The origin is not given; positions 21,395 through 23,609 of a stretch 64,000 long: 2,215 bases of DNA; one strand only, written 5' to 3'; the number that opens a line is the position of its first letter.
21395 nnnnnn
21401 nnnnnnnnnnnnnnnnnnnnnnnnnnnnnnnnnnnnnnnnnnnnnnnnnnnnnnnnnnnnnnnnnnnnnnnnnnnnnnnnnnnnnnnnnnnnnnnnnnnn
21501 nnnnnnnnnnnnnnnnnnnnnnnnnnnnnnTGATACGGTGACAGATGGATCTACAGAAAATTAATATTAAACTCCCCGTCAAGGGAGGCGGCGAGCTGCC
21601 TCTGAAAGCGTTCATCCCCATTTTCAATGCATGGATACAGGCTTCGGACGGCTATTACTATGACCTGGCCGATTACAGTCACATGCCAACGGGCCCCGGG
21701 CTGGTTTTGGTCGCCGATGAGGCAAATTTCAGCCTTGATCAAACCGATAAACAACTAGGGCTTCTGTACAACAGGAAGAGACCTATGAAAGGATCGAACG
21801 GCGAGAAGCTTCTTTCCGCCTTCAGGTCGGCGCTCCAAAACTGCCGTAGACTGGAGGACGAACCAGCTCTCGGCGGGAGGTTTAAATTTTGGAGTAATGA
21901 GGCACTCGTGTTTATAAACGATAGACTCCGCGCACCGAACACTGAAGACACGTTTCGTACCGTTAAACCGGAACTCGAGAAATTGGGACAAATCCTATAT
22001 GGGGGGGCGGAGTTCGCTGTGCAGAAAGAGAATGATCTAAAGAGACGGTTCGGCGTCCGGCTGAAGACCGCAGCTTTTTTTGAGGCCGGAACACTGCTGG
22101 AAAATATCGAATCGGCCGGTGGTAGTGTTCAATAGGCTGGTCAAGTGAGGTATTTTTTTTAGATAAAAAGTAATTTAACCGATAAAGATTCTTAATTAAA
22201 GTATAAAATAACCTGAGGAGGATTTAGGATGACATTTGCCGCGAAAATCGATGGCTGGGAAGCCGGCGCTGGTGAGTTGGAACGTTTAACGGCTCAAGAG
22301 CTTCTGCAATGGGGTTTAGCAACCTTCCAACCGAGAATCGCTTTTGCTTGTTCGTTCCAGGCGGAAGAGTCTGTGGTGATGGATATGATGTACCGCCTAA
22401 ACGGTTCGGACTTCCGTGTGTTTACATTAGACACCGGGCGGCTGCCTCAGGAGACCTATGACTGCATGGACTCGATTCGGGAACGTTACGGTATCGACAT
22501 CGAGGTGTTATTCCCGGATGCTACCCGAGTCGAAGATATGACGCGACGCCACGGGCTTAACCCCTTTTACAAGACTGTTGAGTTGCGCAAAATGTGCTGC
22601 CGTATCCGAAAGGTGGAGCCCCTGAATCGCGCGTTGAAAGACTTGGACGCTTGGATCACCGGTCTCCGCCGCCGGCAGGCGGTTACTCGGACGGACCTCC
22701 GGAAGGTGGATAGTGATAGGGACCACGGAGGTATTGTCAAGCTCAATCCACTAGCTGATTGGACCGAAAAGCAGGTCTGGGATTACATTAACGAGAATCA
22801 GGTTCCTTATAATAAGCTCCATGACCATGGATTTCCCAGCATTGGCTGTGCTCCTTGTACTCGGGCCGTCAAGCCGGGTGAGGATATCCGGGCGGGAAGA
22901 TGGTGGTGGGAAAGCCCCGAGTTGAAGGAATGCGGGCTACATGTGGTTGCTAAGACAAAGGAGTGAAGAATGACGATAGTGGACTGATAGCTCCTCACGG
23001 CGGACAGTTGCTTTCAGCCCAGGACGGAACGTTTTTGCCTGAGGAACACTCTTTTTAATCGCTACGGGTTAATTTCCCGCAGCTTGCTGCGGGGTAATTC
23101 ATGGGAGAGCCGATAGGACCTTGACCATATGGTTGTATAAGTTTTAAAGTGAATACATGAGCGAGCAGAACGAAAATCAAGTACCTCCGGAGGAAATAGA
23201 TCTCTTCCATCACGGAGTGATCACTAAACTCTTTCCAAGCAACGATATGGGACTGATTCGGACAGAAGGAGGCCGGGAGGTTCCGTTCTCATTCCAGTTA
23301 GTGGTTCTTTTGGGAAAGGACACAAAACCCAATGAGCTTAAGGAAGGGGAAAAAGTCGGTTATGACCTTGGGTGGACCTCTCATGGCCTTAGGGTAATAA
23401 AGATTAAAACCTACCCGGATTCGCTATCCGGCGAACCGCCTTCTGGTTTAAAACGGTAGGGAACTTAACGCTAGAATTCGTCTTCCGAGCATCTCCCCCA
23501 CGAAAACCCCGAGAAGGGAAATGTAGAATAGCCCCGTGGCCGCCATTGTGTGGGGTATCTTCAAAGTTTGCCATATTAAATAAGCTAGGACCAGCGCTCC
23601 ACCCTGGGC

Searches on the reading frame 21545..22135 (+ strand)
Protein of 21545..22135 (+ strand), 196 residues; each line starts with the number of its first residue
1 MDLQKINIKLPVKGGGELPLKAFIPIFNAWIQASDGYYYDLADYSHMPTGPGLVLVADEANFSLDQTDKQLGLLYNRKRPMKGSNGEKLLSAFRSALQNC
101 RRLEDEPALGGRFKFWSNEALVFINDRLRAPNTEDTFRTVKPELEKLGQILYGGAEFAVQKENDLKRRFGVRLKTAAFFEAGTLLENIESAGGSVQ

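Call 3: search_protein_families(library=pfam, proteins=[window:21545-22135:+], max_evalue=0.01)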
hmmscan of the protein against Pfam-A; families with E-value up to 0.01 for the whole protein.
window:21545-22135:+ (196 aa): 0 families

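Call 4: search_protein_families(library=ncbifam, proteins=[window:21545-22135:+], max_evalue=0.01)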
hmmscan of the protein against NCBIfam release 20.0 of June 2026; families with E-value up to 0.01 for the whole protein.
window:21545-22135:+ (196 aa): 0 families

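Call 57: find_homologous_proteins(query=window:21545-22135:+)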
Query window:21545-22135:+ (196 aa): 209 proteins with E <= 0.001 among 492 candidates; the best 120 are listed.
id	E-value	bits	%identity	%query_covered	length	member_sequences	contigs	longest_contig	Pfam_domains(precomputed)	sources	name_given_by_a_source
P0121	3.6e-126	436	100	100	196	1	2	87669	-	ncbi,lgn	ncbi:MAG: hypothetical protein ACE5HC_01910 [Candidatus Binatia bacterium]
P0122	2.0e-72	261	60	100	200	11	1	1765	-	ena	-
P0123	7.1e-70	253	60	99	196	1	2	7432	-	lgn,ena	-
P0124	2.1e-68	248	59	97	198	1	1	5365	-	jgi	-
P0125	2.6e-68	247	59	98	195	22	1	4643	-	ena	-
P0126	5.0e-68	247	59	99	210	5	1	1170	-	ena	-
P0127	8.2e-68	246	59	96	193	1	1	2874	-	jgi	jgi:hypothetical protein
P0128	1.3e-67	245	61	96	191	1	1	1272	-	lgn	-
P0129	1.7e-67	245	59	99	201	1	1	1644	-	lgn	-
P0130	2.7e-67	244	58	100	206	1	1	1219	-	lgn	-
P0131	3.3e-67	244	60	96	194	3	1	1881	-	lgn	-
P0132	1.1e-66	242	59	96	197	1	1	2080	-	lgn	-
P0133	1.6e-66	242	59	96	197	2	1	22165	-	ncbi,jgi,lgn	-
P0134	1.9e-66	241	59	96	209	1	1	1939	-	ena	-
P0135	2.7e-66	241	57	100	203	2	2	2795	-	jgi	-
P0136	3.8e-66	240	57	96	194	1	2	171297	-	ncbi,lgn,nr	ncbi:MAG: hypothetical protein GTO40_22880 [Deltaproteobacteria bacterium]|nr:hypothetical protein [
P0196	1.1e-61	226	54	96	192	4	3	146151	-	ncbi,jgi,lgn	ncbi:MAG TPA: hypothetical protein VGL70_20740 [Candidatus Binatia bacterium]|jgi:hypothetical prote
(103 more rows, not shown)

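Call 65: predict_structure(alignment_id=A1)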
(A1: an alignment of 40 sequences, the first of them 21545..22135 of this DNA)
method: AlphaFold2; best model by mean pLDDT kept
length: 196 residues; sequences in the alignment: 40
mean_pLDDT: 89.5   pTM: 0.87
mean pLDDT of the five models: 89.5, 89.3, 88.2, 87.9, 87.5
residues with pLDDT >= 90: 137; 70-90: 50; 50-70: 5; < 50: 4
segments of 3 or more residues with pLDDT < 50: 193-196
pLDDT, mean of each block of 10 residues (from residue 1): 92 79 94 93 82 92 85 92 94 95 92 89 87 92 96 96 83 94 94 51
secondary structure, 60 per line:
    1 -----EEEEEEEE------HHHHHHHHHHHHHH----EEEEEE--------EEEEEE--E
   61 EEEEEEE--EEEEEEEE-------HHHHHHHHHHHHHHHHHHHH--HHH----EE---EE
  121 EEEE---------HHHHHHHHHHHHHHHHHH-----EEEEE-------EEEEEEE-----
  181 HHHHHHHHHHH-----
elements in order: E6-13 H20-33 E38-43 E52-57 E60-67 E70-77 H85-104 E119-124 H134-151 E157-161 E169-175 H181-191

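Call 68: fold_search(model_id=the predicted structure, library=pdb)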
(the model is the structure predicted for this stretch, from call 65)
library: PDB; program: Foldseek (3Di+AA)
matches with E <= 10: 1104; with E <= 0.001: 0
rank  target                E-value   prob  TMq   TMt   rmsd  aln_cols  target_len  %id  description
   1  1mhm_A                8.8e-03  0.84  0.32  0.27   8.4       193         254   11  Crystal structure of S-adenosylmethionine decarboxylase from potato (released 2002-12-11)
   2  5tvf_B                1.6e-02  0.63  0.31  0.25   9.3       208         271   12  Crystal structure of Trypanosoma brucei AdoMetDC/prozyme heterodimer in complex with inhibitor CGP 40215 (released 2017-01-11)
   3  6bm7_F                2.8e-02  0.77  0.34  0.25   8.3       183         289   11  Crystal structure of Trypanosoma brucei AdoMetDC/prozyme heterodimer in complex with pyrimidineamine inhibitor UTSAM56 (released 2018-01-03)
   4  6d7y_B                3.4e-02  0.69  0.30  0.36   6.5       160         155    6  1.75 Angstrom Resolution Crystal Structure of the Toxic C-Terminal Tip of CdiA from Pseudomonas aeruginosa in Complex  (released 2019-05-01)
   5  4mjg_A                3.4e-02  0.38  0.23  0.25  15.3       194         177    9  Crystal structure of a DUF4853 family protein (ACTODO_00621) from Actinomyces odontolyticus ATCC 17982 at 2.65 A resol (released 2013-10-16)
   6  1jen_A                3.6e-02  0.33  0.27  0.23  11.0       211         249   10  HUMAN S-ADENOSYLMETHIONINE DECARBOXYLASE (released 1999-06-01)
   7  1jen_C                3.8e-02  0.28  0.26  0.22  11.1       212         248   10  HUMAN S-ADENOSYLMETHIONINE DECARBOXYLASE (released 1999-06-01)
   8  2anr_A                4.0e-02  0.60  0.34  0.38   8.3       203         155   12  Crystal structure (II) of Nova-1 KH1/KH2 domain tandem with 25nt RNA hairpin (released 2006-10-24)
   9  4c98                  4.6e-02  0.14  0.21  0.18  14.3       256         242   11  Thermus thermophilus Cas6 (TTHB231) (released 2013-11-06)
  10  3krm_B                5.1e-02  0.47  0.34  0.40  10.4       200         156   10  Imp1 kh34 (released 2010-02-09)
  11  4qts_C                5.1e-02  0.30  0.29  0.30  10.5       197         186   13  Crystal structure of Csm3-Csm4 subcomplex in the type III-A CRISPR-Cas interference complex (released 2014-12-24)
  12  2j0w                  5.1e-02  0.15  0.20  0.12  11.6       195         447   10  Crystal structure of E. coli aspartokinase III in complex with aspartate and ADP (R-state) (released 2006-08-10)
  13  9o5a_D                5.8e-02  0.09  0.17  0.03  19.8       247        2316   11  The KICSTOR-GATOR1 complex (released 2026-02-18)
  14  2dc4_A                6.2e-02  0.11  0.17  0.19  18.5       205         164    7  Structure of PH1012 protein from Pyrococcus Horikoshii OT3 (released 2006-06-28)
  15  3sy3_B                6.6e-02  0.06  0.14  0.14  20.1       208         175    8  GBAA_1210 protein, a putative adenylate cyclase, from Bacillus anthracis (released 2011-07-27)
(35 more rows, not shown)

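Call 86: find_encoding_contigs(protein=P0196, flank=10000, max_places=2)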
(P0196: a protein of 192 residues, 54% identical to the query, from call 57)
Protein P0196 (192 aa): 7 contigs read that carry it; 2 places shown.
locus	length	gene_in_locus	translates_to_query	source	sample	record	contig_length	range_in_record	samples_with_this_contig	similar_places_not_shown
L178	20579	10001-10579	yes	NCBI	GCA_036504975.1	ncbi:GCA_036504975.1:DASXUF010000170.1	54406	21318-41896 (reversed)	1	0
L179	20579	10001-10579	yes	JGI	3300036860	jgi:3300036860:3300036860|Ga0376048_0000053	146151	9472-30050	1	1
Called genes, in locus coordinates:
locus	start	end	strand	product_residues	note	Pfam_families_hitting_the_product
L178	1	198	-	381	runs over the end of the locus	PF04389:Peptidase_M28, PF01546:Peptidase_M20, PF05343:Peptidase_M42 (weak), PF07687:M20_dimer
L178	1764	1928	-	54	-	PF02775:TPP_enzyme_C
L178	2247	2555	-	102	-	PF00205:TPP_enzyme_M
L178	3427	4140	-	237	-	PF00149:Metallophos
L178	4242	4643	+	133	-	-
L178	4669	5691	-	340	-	PF01636:APH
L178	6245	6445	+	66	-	PF00313:CSD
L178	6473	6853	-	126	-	PF00072:Response_reg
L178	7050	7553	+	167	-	PF01058:Oxidored_q6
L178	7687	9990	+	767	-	PF03460:NIR_SIR_ferr, PF01077:NIR_SIR, PF03460:NIR_SIR_ferr, PF01077:NIR_SIR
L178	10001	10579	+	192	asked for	-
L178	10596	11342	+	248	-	PF01507:PAPS_reduct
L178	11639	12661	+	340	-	PF13531:SBP_bac_11, PF01547:SBP_bac_1, PF13416:SBP_bac_8 (faint), PF13343:SBP_bac_6 (weak)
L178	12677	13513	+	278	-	PF00528:BPD_transp_1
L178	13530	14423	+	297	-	PF00528:BPD_transp_1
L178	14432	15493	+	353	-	PF02463:SMC_N (faint), PF00005:ABC_tran, PF13304:AAA_21 (faint), PF17850:CysA_C_terminal, PF12857:TOBE_3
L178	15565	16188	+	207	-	PF13241:NAD_binding_7, PF14824:Sirohm_synth_M (weak)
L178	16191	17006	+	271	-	PF00590:TP_methylase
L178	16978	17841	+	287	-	PF02602:HEM4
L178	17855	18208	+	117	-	-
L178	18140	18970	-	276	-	-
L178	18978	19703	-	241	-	PF01209:Ubie_methyltran, PF13489:Methyltransf_23, PF13847:Methyltransf_31, PF08241:Methyltransf_11, PF08242:Methyltransf_12, PF13649:Methyltransf_25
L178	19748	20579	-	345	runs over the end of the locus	PF00348:polyprenyl_synt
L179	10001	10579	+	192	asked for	-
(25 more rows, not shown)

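Call 87: find_encoding_contigs(protein=P0136, flank=10000, max_places=2)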
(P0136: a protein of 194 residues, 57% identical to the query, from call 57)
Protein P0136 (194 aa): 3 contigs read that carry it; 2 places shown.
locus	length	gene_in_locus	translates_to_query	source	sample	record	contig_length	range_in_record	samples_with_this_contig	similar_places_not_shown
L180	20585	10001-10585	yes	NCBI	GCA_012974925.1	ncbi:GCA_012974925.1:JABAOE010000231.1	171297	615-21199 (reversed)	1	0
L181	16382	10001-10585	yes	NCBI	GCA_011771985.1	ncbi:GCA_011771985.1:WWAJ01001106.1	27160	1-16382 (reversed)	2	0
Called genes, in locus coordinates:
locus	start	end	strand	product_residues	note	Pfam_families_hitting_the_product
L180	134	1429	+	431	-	PF01590:GAF, PF13185:GAF_2, PF00512:HisKA, PF02518:HATPase_c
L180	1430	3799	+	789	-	PF00989:PAS (weak), PF00512:HisKA, PF02518:HATPase_c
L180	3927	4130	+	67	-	PF12728:HTH_17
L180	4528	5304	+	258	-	PF00285:Citrate_synt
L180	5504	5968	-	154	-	PF02798:GST_N, PF13409:GST_N_2, PF13417:GST_N_3, PF00043:GST_C, PF13410:GST_C_2 (weak)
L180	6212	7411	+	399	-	PF01464:SLT, PF01476:LysM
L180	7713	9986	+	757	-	PF03460:NIR_SIR_ferr, PF01077:NIR_SIR, PF03460:NIR_SIR_ferr, PF01077:NIR_SIR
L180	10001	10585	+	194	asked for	-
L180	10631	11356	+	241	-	PF01507:PAPS_reduct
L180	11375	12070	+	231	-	-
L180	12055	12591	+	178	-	PF01747:ATP-sulfurylase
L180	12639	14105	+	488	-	PF13241:NAD_binding_7, PF14824:Sirohm_synth_M (weak), PF00590:TP_methylase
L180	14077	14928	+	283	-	PF02602:HEM4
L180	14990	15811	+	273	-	PF01578:Cytochrom_C_asm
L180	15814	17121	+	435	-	PF05201:GlutR_N, PF01488:Shikimate_DH, PF02826:2-Hacid_dh_C (faint), PF03807:F420_oxidored (faint), PF00745:GlutR_dimer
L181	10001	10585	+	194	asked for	-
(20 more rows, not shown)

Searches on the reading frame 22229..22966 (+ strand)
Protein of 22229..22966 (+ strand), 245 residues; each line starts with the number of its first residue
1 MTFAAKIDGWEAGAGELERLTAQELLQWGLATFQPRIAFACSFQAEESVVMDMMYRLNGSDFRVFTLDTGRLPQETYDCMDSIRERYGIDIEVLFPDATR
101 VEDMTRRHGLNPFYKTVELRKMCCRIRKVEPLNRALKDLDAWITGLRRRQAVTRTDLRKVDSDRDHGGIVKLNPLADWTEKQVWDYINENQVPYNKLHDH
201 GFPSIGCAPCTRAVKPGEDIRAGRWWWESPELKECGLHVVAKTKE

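Call 3: search_protein_families(library=pfam, proteins=[window:22229-22966:+], max_evalue=0.01)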
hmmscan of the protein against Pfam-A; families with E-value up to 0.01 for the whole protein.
window:22229-22966:+ (245 aa): 1 family
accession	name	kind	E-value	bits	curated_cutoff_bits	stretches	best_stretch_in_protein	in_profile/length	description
PF01507.26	PAPS_reduct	-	2.2e-48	165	22.5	1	37-213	2-175/175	Phosphoadenosine phosphosulfate reductase domain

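Call 4: search_protein_families(library=ncbifam, proteins=[window:22229-22966:+], max_evalue=0.01)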
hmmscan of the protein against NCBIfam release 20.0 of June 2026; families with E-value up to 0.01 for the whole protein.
window:22229-22966:+ (245 aa): 14 families
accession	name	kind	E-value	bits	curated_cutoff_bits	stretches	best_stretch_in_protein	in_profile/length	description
NF002537.0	PRK02090.1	equivalog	1.8e-88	296.3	154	1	12-240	18-240/244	phosphoadenylyl-sulfate reductase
TIGR02055.1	APS_reductase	subfamily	2.9e-79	265.4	235.3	1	42-237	1-194/194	adenylylsulfate reductase, thioredoxin dependent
TIGR00424.1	APS_reduc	equivalog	2.2e-62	211.2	553.2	1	6-239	87-324/464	5'-adenylylsulfate reductase, thioredoxin-independent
TIGR00434.1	cysH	subfamily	2.7e-58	197.4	165.1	1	22-238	1-213/214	phosophoadenylyl-sulfate reductase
TIGR02057.1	PAPS_reductase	equivalog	4.4e-53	180.5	254.2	1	16-238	7-224/224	phosphoadenosine phosphosulfate reductase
NF010367.0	PRK13795.1-2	equivalog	2.6e-15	55.9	456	1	47-211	254-416/584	hypothetical protein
NF006327.0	PRK08557.1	equivalog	8.8e-15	54.4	366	1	47-214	193-358/415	hypothetical protein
NF010368.0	PRK13795.1-3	equivalog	1.7e-13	49.8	588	1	59-212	271-422/635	hypothetical protein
NF010366.0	PRK13795.1-1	equivalog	4.1e-12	45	745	1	48-214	280-447/667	hypothetical protein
NF010369.0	PRK13795.1-4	equivalog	8.9e-10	37.4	1086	1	22-212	239-430/633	hypothetical protein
NF003587.0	PRK05253.1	subfamily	5.2e-08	32.5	195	1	165-197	176-208/301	sulfate adenylyltransferase subunit CysD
TIGR02039.1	CysD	subfamily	5.9e-08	32.6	396.6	1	164-195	167-198/294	sulfate adenylyltransferase, small subunit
NF009214.0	PRK12563.1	equivalog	8.2e-06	25.4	413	1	163-196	189-222/317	sulfate adenylyltransferase subunit CysD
NF006351.0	PRK08576.1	equivalog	3.5e-05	22.6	290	1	123-211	313-402/436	hypothetical protein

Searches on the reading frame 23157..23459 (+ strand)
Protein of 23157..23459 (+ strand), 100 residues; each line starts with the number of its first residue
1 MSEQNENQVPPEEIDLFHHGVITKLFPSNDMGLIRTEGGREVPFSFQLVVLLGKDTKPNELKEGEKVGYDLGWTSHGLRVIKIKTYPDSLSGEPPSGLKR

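Call 3: search_protein_families(library=pfam, proteins=[window:23157-23459:+], max_evalue=0.01)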
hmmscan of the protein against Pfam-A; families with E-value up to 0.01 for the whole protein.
window:23157-23459:+ (100 aa): 0 families

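Call 4: search_protein_families(library=ncbifam, proteins=[window:23157-23459:+], max_evalue=0.01)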
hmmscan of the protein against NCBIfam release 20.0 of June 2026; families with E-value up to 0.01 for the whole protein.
window:23157-23459:+ (100 aa): 1 family
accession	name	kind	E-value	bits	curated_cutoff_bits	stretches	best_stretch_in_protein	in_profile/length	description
NF038236.1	retron_eff_Se72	equivalog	0.0019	18.1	82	1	29-85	10-61/62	retron Se72 family effector protein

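Call 73: find_homologous_proteins(query=window:23157-23459:+)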
Query window:23157-23459:+ (100 aa): 78 proteins with E <= 0.001 among 79 candidates.
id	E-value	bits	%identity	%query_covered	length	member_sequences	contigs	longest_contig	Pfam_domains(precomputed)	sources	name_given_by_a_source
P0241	6.9e-61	221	100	100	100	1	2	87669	-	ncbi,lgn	ncbi:MAG: hypothetical protein ACE5HC_01920 [Candidatus Binatia bacterium]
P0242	3.9e-37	145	70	96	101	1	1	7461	-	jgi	-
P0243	2.0e-34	136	67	99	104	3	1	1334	-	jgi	jgi:hypothetical protein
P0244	1.3e-33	133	71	86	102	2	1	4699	-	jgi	-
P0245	3.0e-33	132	69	87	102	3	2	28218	-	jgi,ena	jgi:hypothetical protein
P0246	4.2e-33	132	63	99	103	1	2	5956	-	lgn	-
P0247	2.0e-32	130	61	100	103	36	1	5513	-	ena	-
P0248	3.6e-32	129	63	91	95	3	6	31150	-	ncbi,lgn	-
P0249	4.4e-32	128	66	88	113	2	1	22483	-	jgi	-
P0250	1.2e-31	127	73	80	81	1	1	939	-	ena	-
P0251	2.3e-31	126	76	74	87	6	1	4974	-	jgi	jgi:hypothetical protein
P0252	2.3e-31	126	63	92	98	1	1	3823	-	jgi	jgi:hypothetical protein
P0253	3.6e-31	126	70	82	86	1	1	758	-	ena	-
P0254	4.2e-31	125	66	90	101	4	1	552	-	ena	-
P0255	4.4e-31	125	72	79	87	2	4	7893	-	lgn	-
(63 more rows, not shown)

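Call 80: predict_structure(alignment_id=A2)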
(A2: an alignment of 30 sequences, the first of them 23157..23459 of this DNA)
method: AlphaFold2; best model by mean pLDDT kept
length: 100 residues; sequences in the alignment: 30
mean_pLDDT: 81.2   pTM: 0.67
mean pLDDT of the five models: 81.2, 80.2, 79.9, 79.1, 77.3
residues with pLDDT >= 90: 60; 70-90: 15; 50-70: 4; < 50: 21
segments of 3 or more residues with pLDDT < 50: 1-11, 91-100
pLDDT, mean of each block of 10 residues (from residue 1): 45 79 96 95 94 90 95 90 85 43
secondary structure, 60 per line:
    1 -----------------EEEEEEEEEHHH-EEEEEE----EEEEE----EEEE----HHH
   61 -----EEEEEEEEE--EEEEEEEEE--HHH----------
elements in order: E18-26 E31-36 E41-45 E50-53 E66-74 E77-85

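Call 85: fold_search(model_id=the predicted structure, library=pdb)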
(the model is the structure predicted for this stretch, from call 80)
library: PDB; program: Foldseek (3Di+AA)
matches with E <= 10: 1259; with E <= 0.001: 21
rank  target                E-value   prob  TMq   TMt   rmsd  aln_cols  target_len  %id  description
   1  1hzb_A                9.1e-05  1.00  0.56  0.80   2.1        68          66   22  BACILLUS CALDOLYTICUS COLD-SHOCK PROTEIN MUTANTS TO STUDY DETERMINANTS OF PROTEIN STABILITY (released 2001-11-07)
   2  2i5m                  1.5e-04  1.00  0.54  0.77   2.4        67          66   22  Crystal structure of Bacillus subtilis cold shock protein CspB variant A46K S48R (released 2007-05-22)
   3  3pf4_A                1.6e-04  1.00  0.54  0.78   2.2        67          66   21  Crystal structure of Bs-CspB in complex with r(GUCUUUA) (released 2011-09-21)
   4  2k5n_MODEL_1_A        1.9e-04  1.00  0.52  0.68   2.7        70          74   23  Solution NMR Structure of the N-Terminal Domain of Protein ECA1580 from Erwinia carotovora, Northeast Structur (released 2008-08-19)
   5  1hza_A                2.0e-04  1.00  0.56  0.81   2.0        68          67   22  BACILLUS CALDOLYTICUS COLD-SHOCK PROTEIN MUTANTS TO STUDY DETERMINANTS OF PROTEIN STABILITY (released 2001-11-07)
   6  3i2z_B                2.2e-04  1.00  0.55  0.78   2.2        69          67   20  Structure of cold shock protein E from Salmonella typhimurium (released 2009-12-22)
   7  1hz9_A                2.7e-04  1.00  0.55  0.80   2.0        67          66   22  BACILLUS CALDOLYTICUS COLD-SHOCK PROTEIN MUTANTS TO STUDY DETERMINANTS OF PROTEIN STABILITY (released 2001-11-07)
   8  1c9o_A                2.7e-04  1.00  0.54  0.79   2.1        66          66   23  CRYSTAL STRUCTURE ANALYSIS OF THE BACILLUS CALDOLYTICUS COLD SHOCK PROTEIN BC-CSP (released 2000-04-02)
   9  1hzc_A                3.8e-04  1.00  0.54  0.79   2.0        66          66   23  BACILLUS CALDOLYTICUS COLD-SHOCK PROTEIN MUTANTS TO STUDY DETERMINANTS OF PROTEIN STABILITY (released 2001-11-07)
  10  1i5f_A                4.3e-04  1.00  0.54  0.79   2.1        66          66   23  BACILLUS CALDOLYTICUS COLD-SHOCK PROTEIN MUTANTS TO STUDY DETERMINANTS OF PROTEIN STABILITY (released 2001-11-07)
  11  1mjc                  4.3e-04  1.00  0.54  0.75   2.5        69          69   17  CRYSTAL STRUCTURE OF CSPA, THE MAJOR COLD SHOCK PROTEIN OF ESCHERICHIA COLI (released 1994-06-22)
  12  5o6f_MODEL_1_A        4.5e-04  1.00  0.54  0.64   5.4        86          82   19  NMR structure of cold shock protein A from Corynebacterium pseudotuberculosis (released 2017-07-19)
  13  6szz                  5.4e-04  1.00  0.53  0.76   2.2        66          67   21  Crystal structure of Cold Shock Protein B (CspB) containing the modified residue 4-F-Trp (released 2020-02-26)
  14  5jx4_A                5.7e-04  1.00  0.53  0.78   2.2        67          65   22  Crystal structure of E36-G37del mutant of the Bacillus caldolyticus cold shock protein. (released 2017-05-10)
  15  8h1i_B                5.7e-04  1.00  0.56  0.77   2.6        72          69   19  Crystal structure of PlyGRCS, a bacteriophage Endolysin in complex with Cold shock protein C (released 2023-10-18)
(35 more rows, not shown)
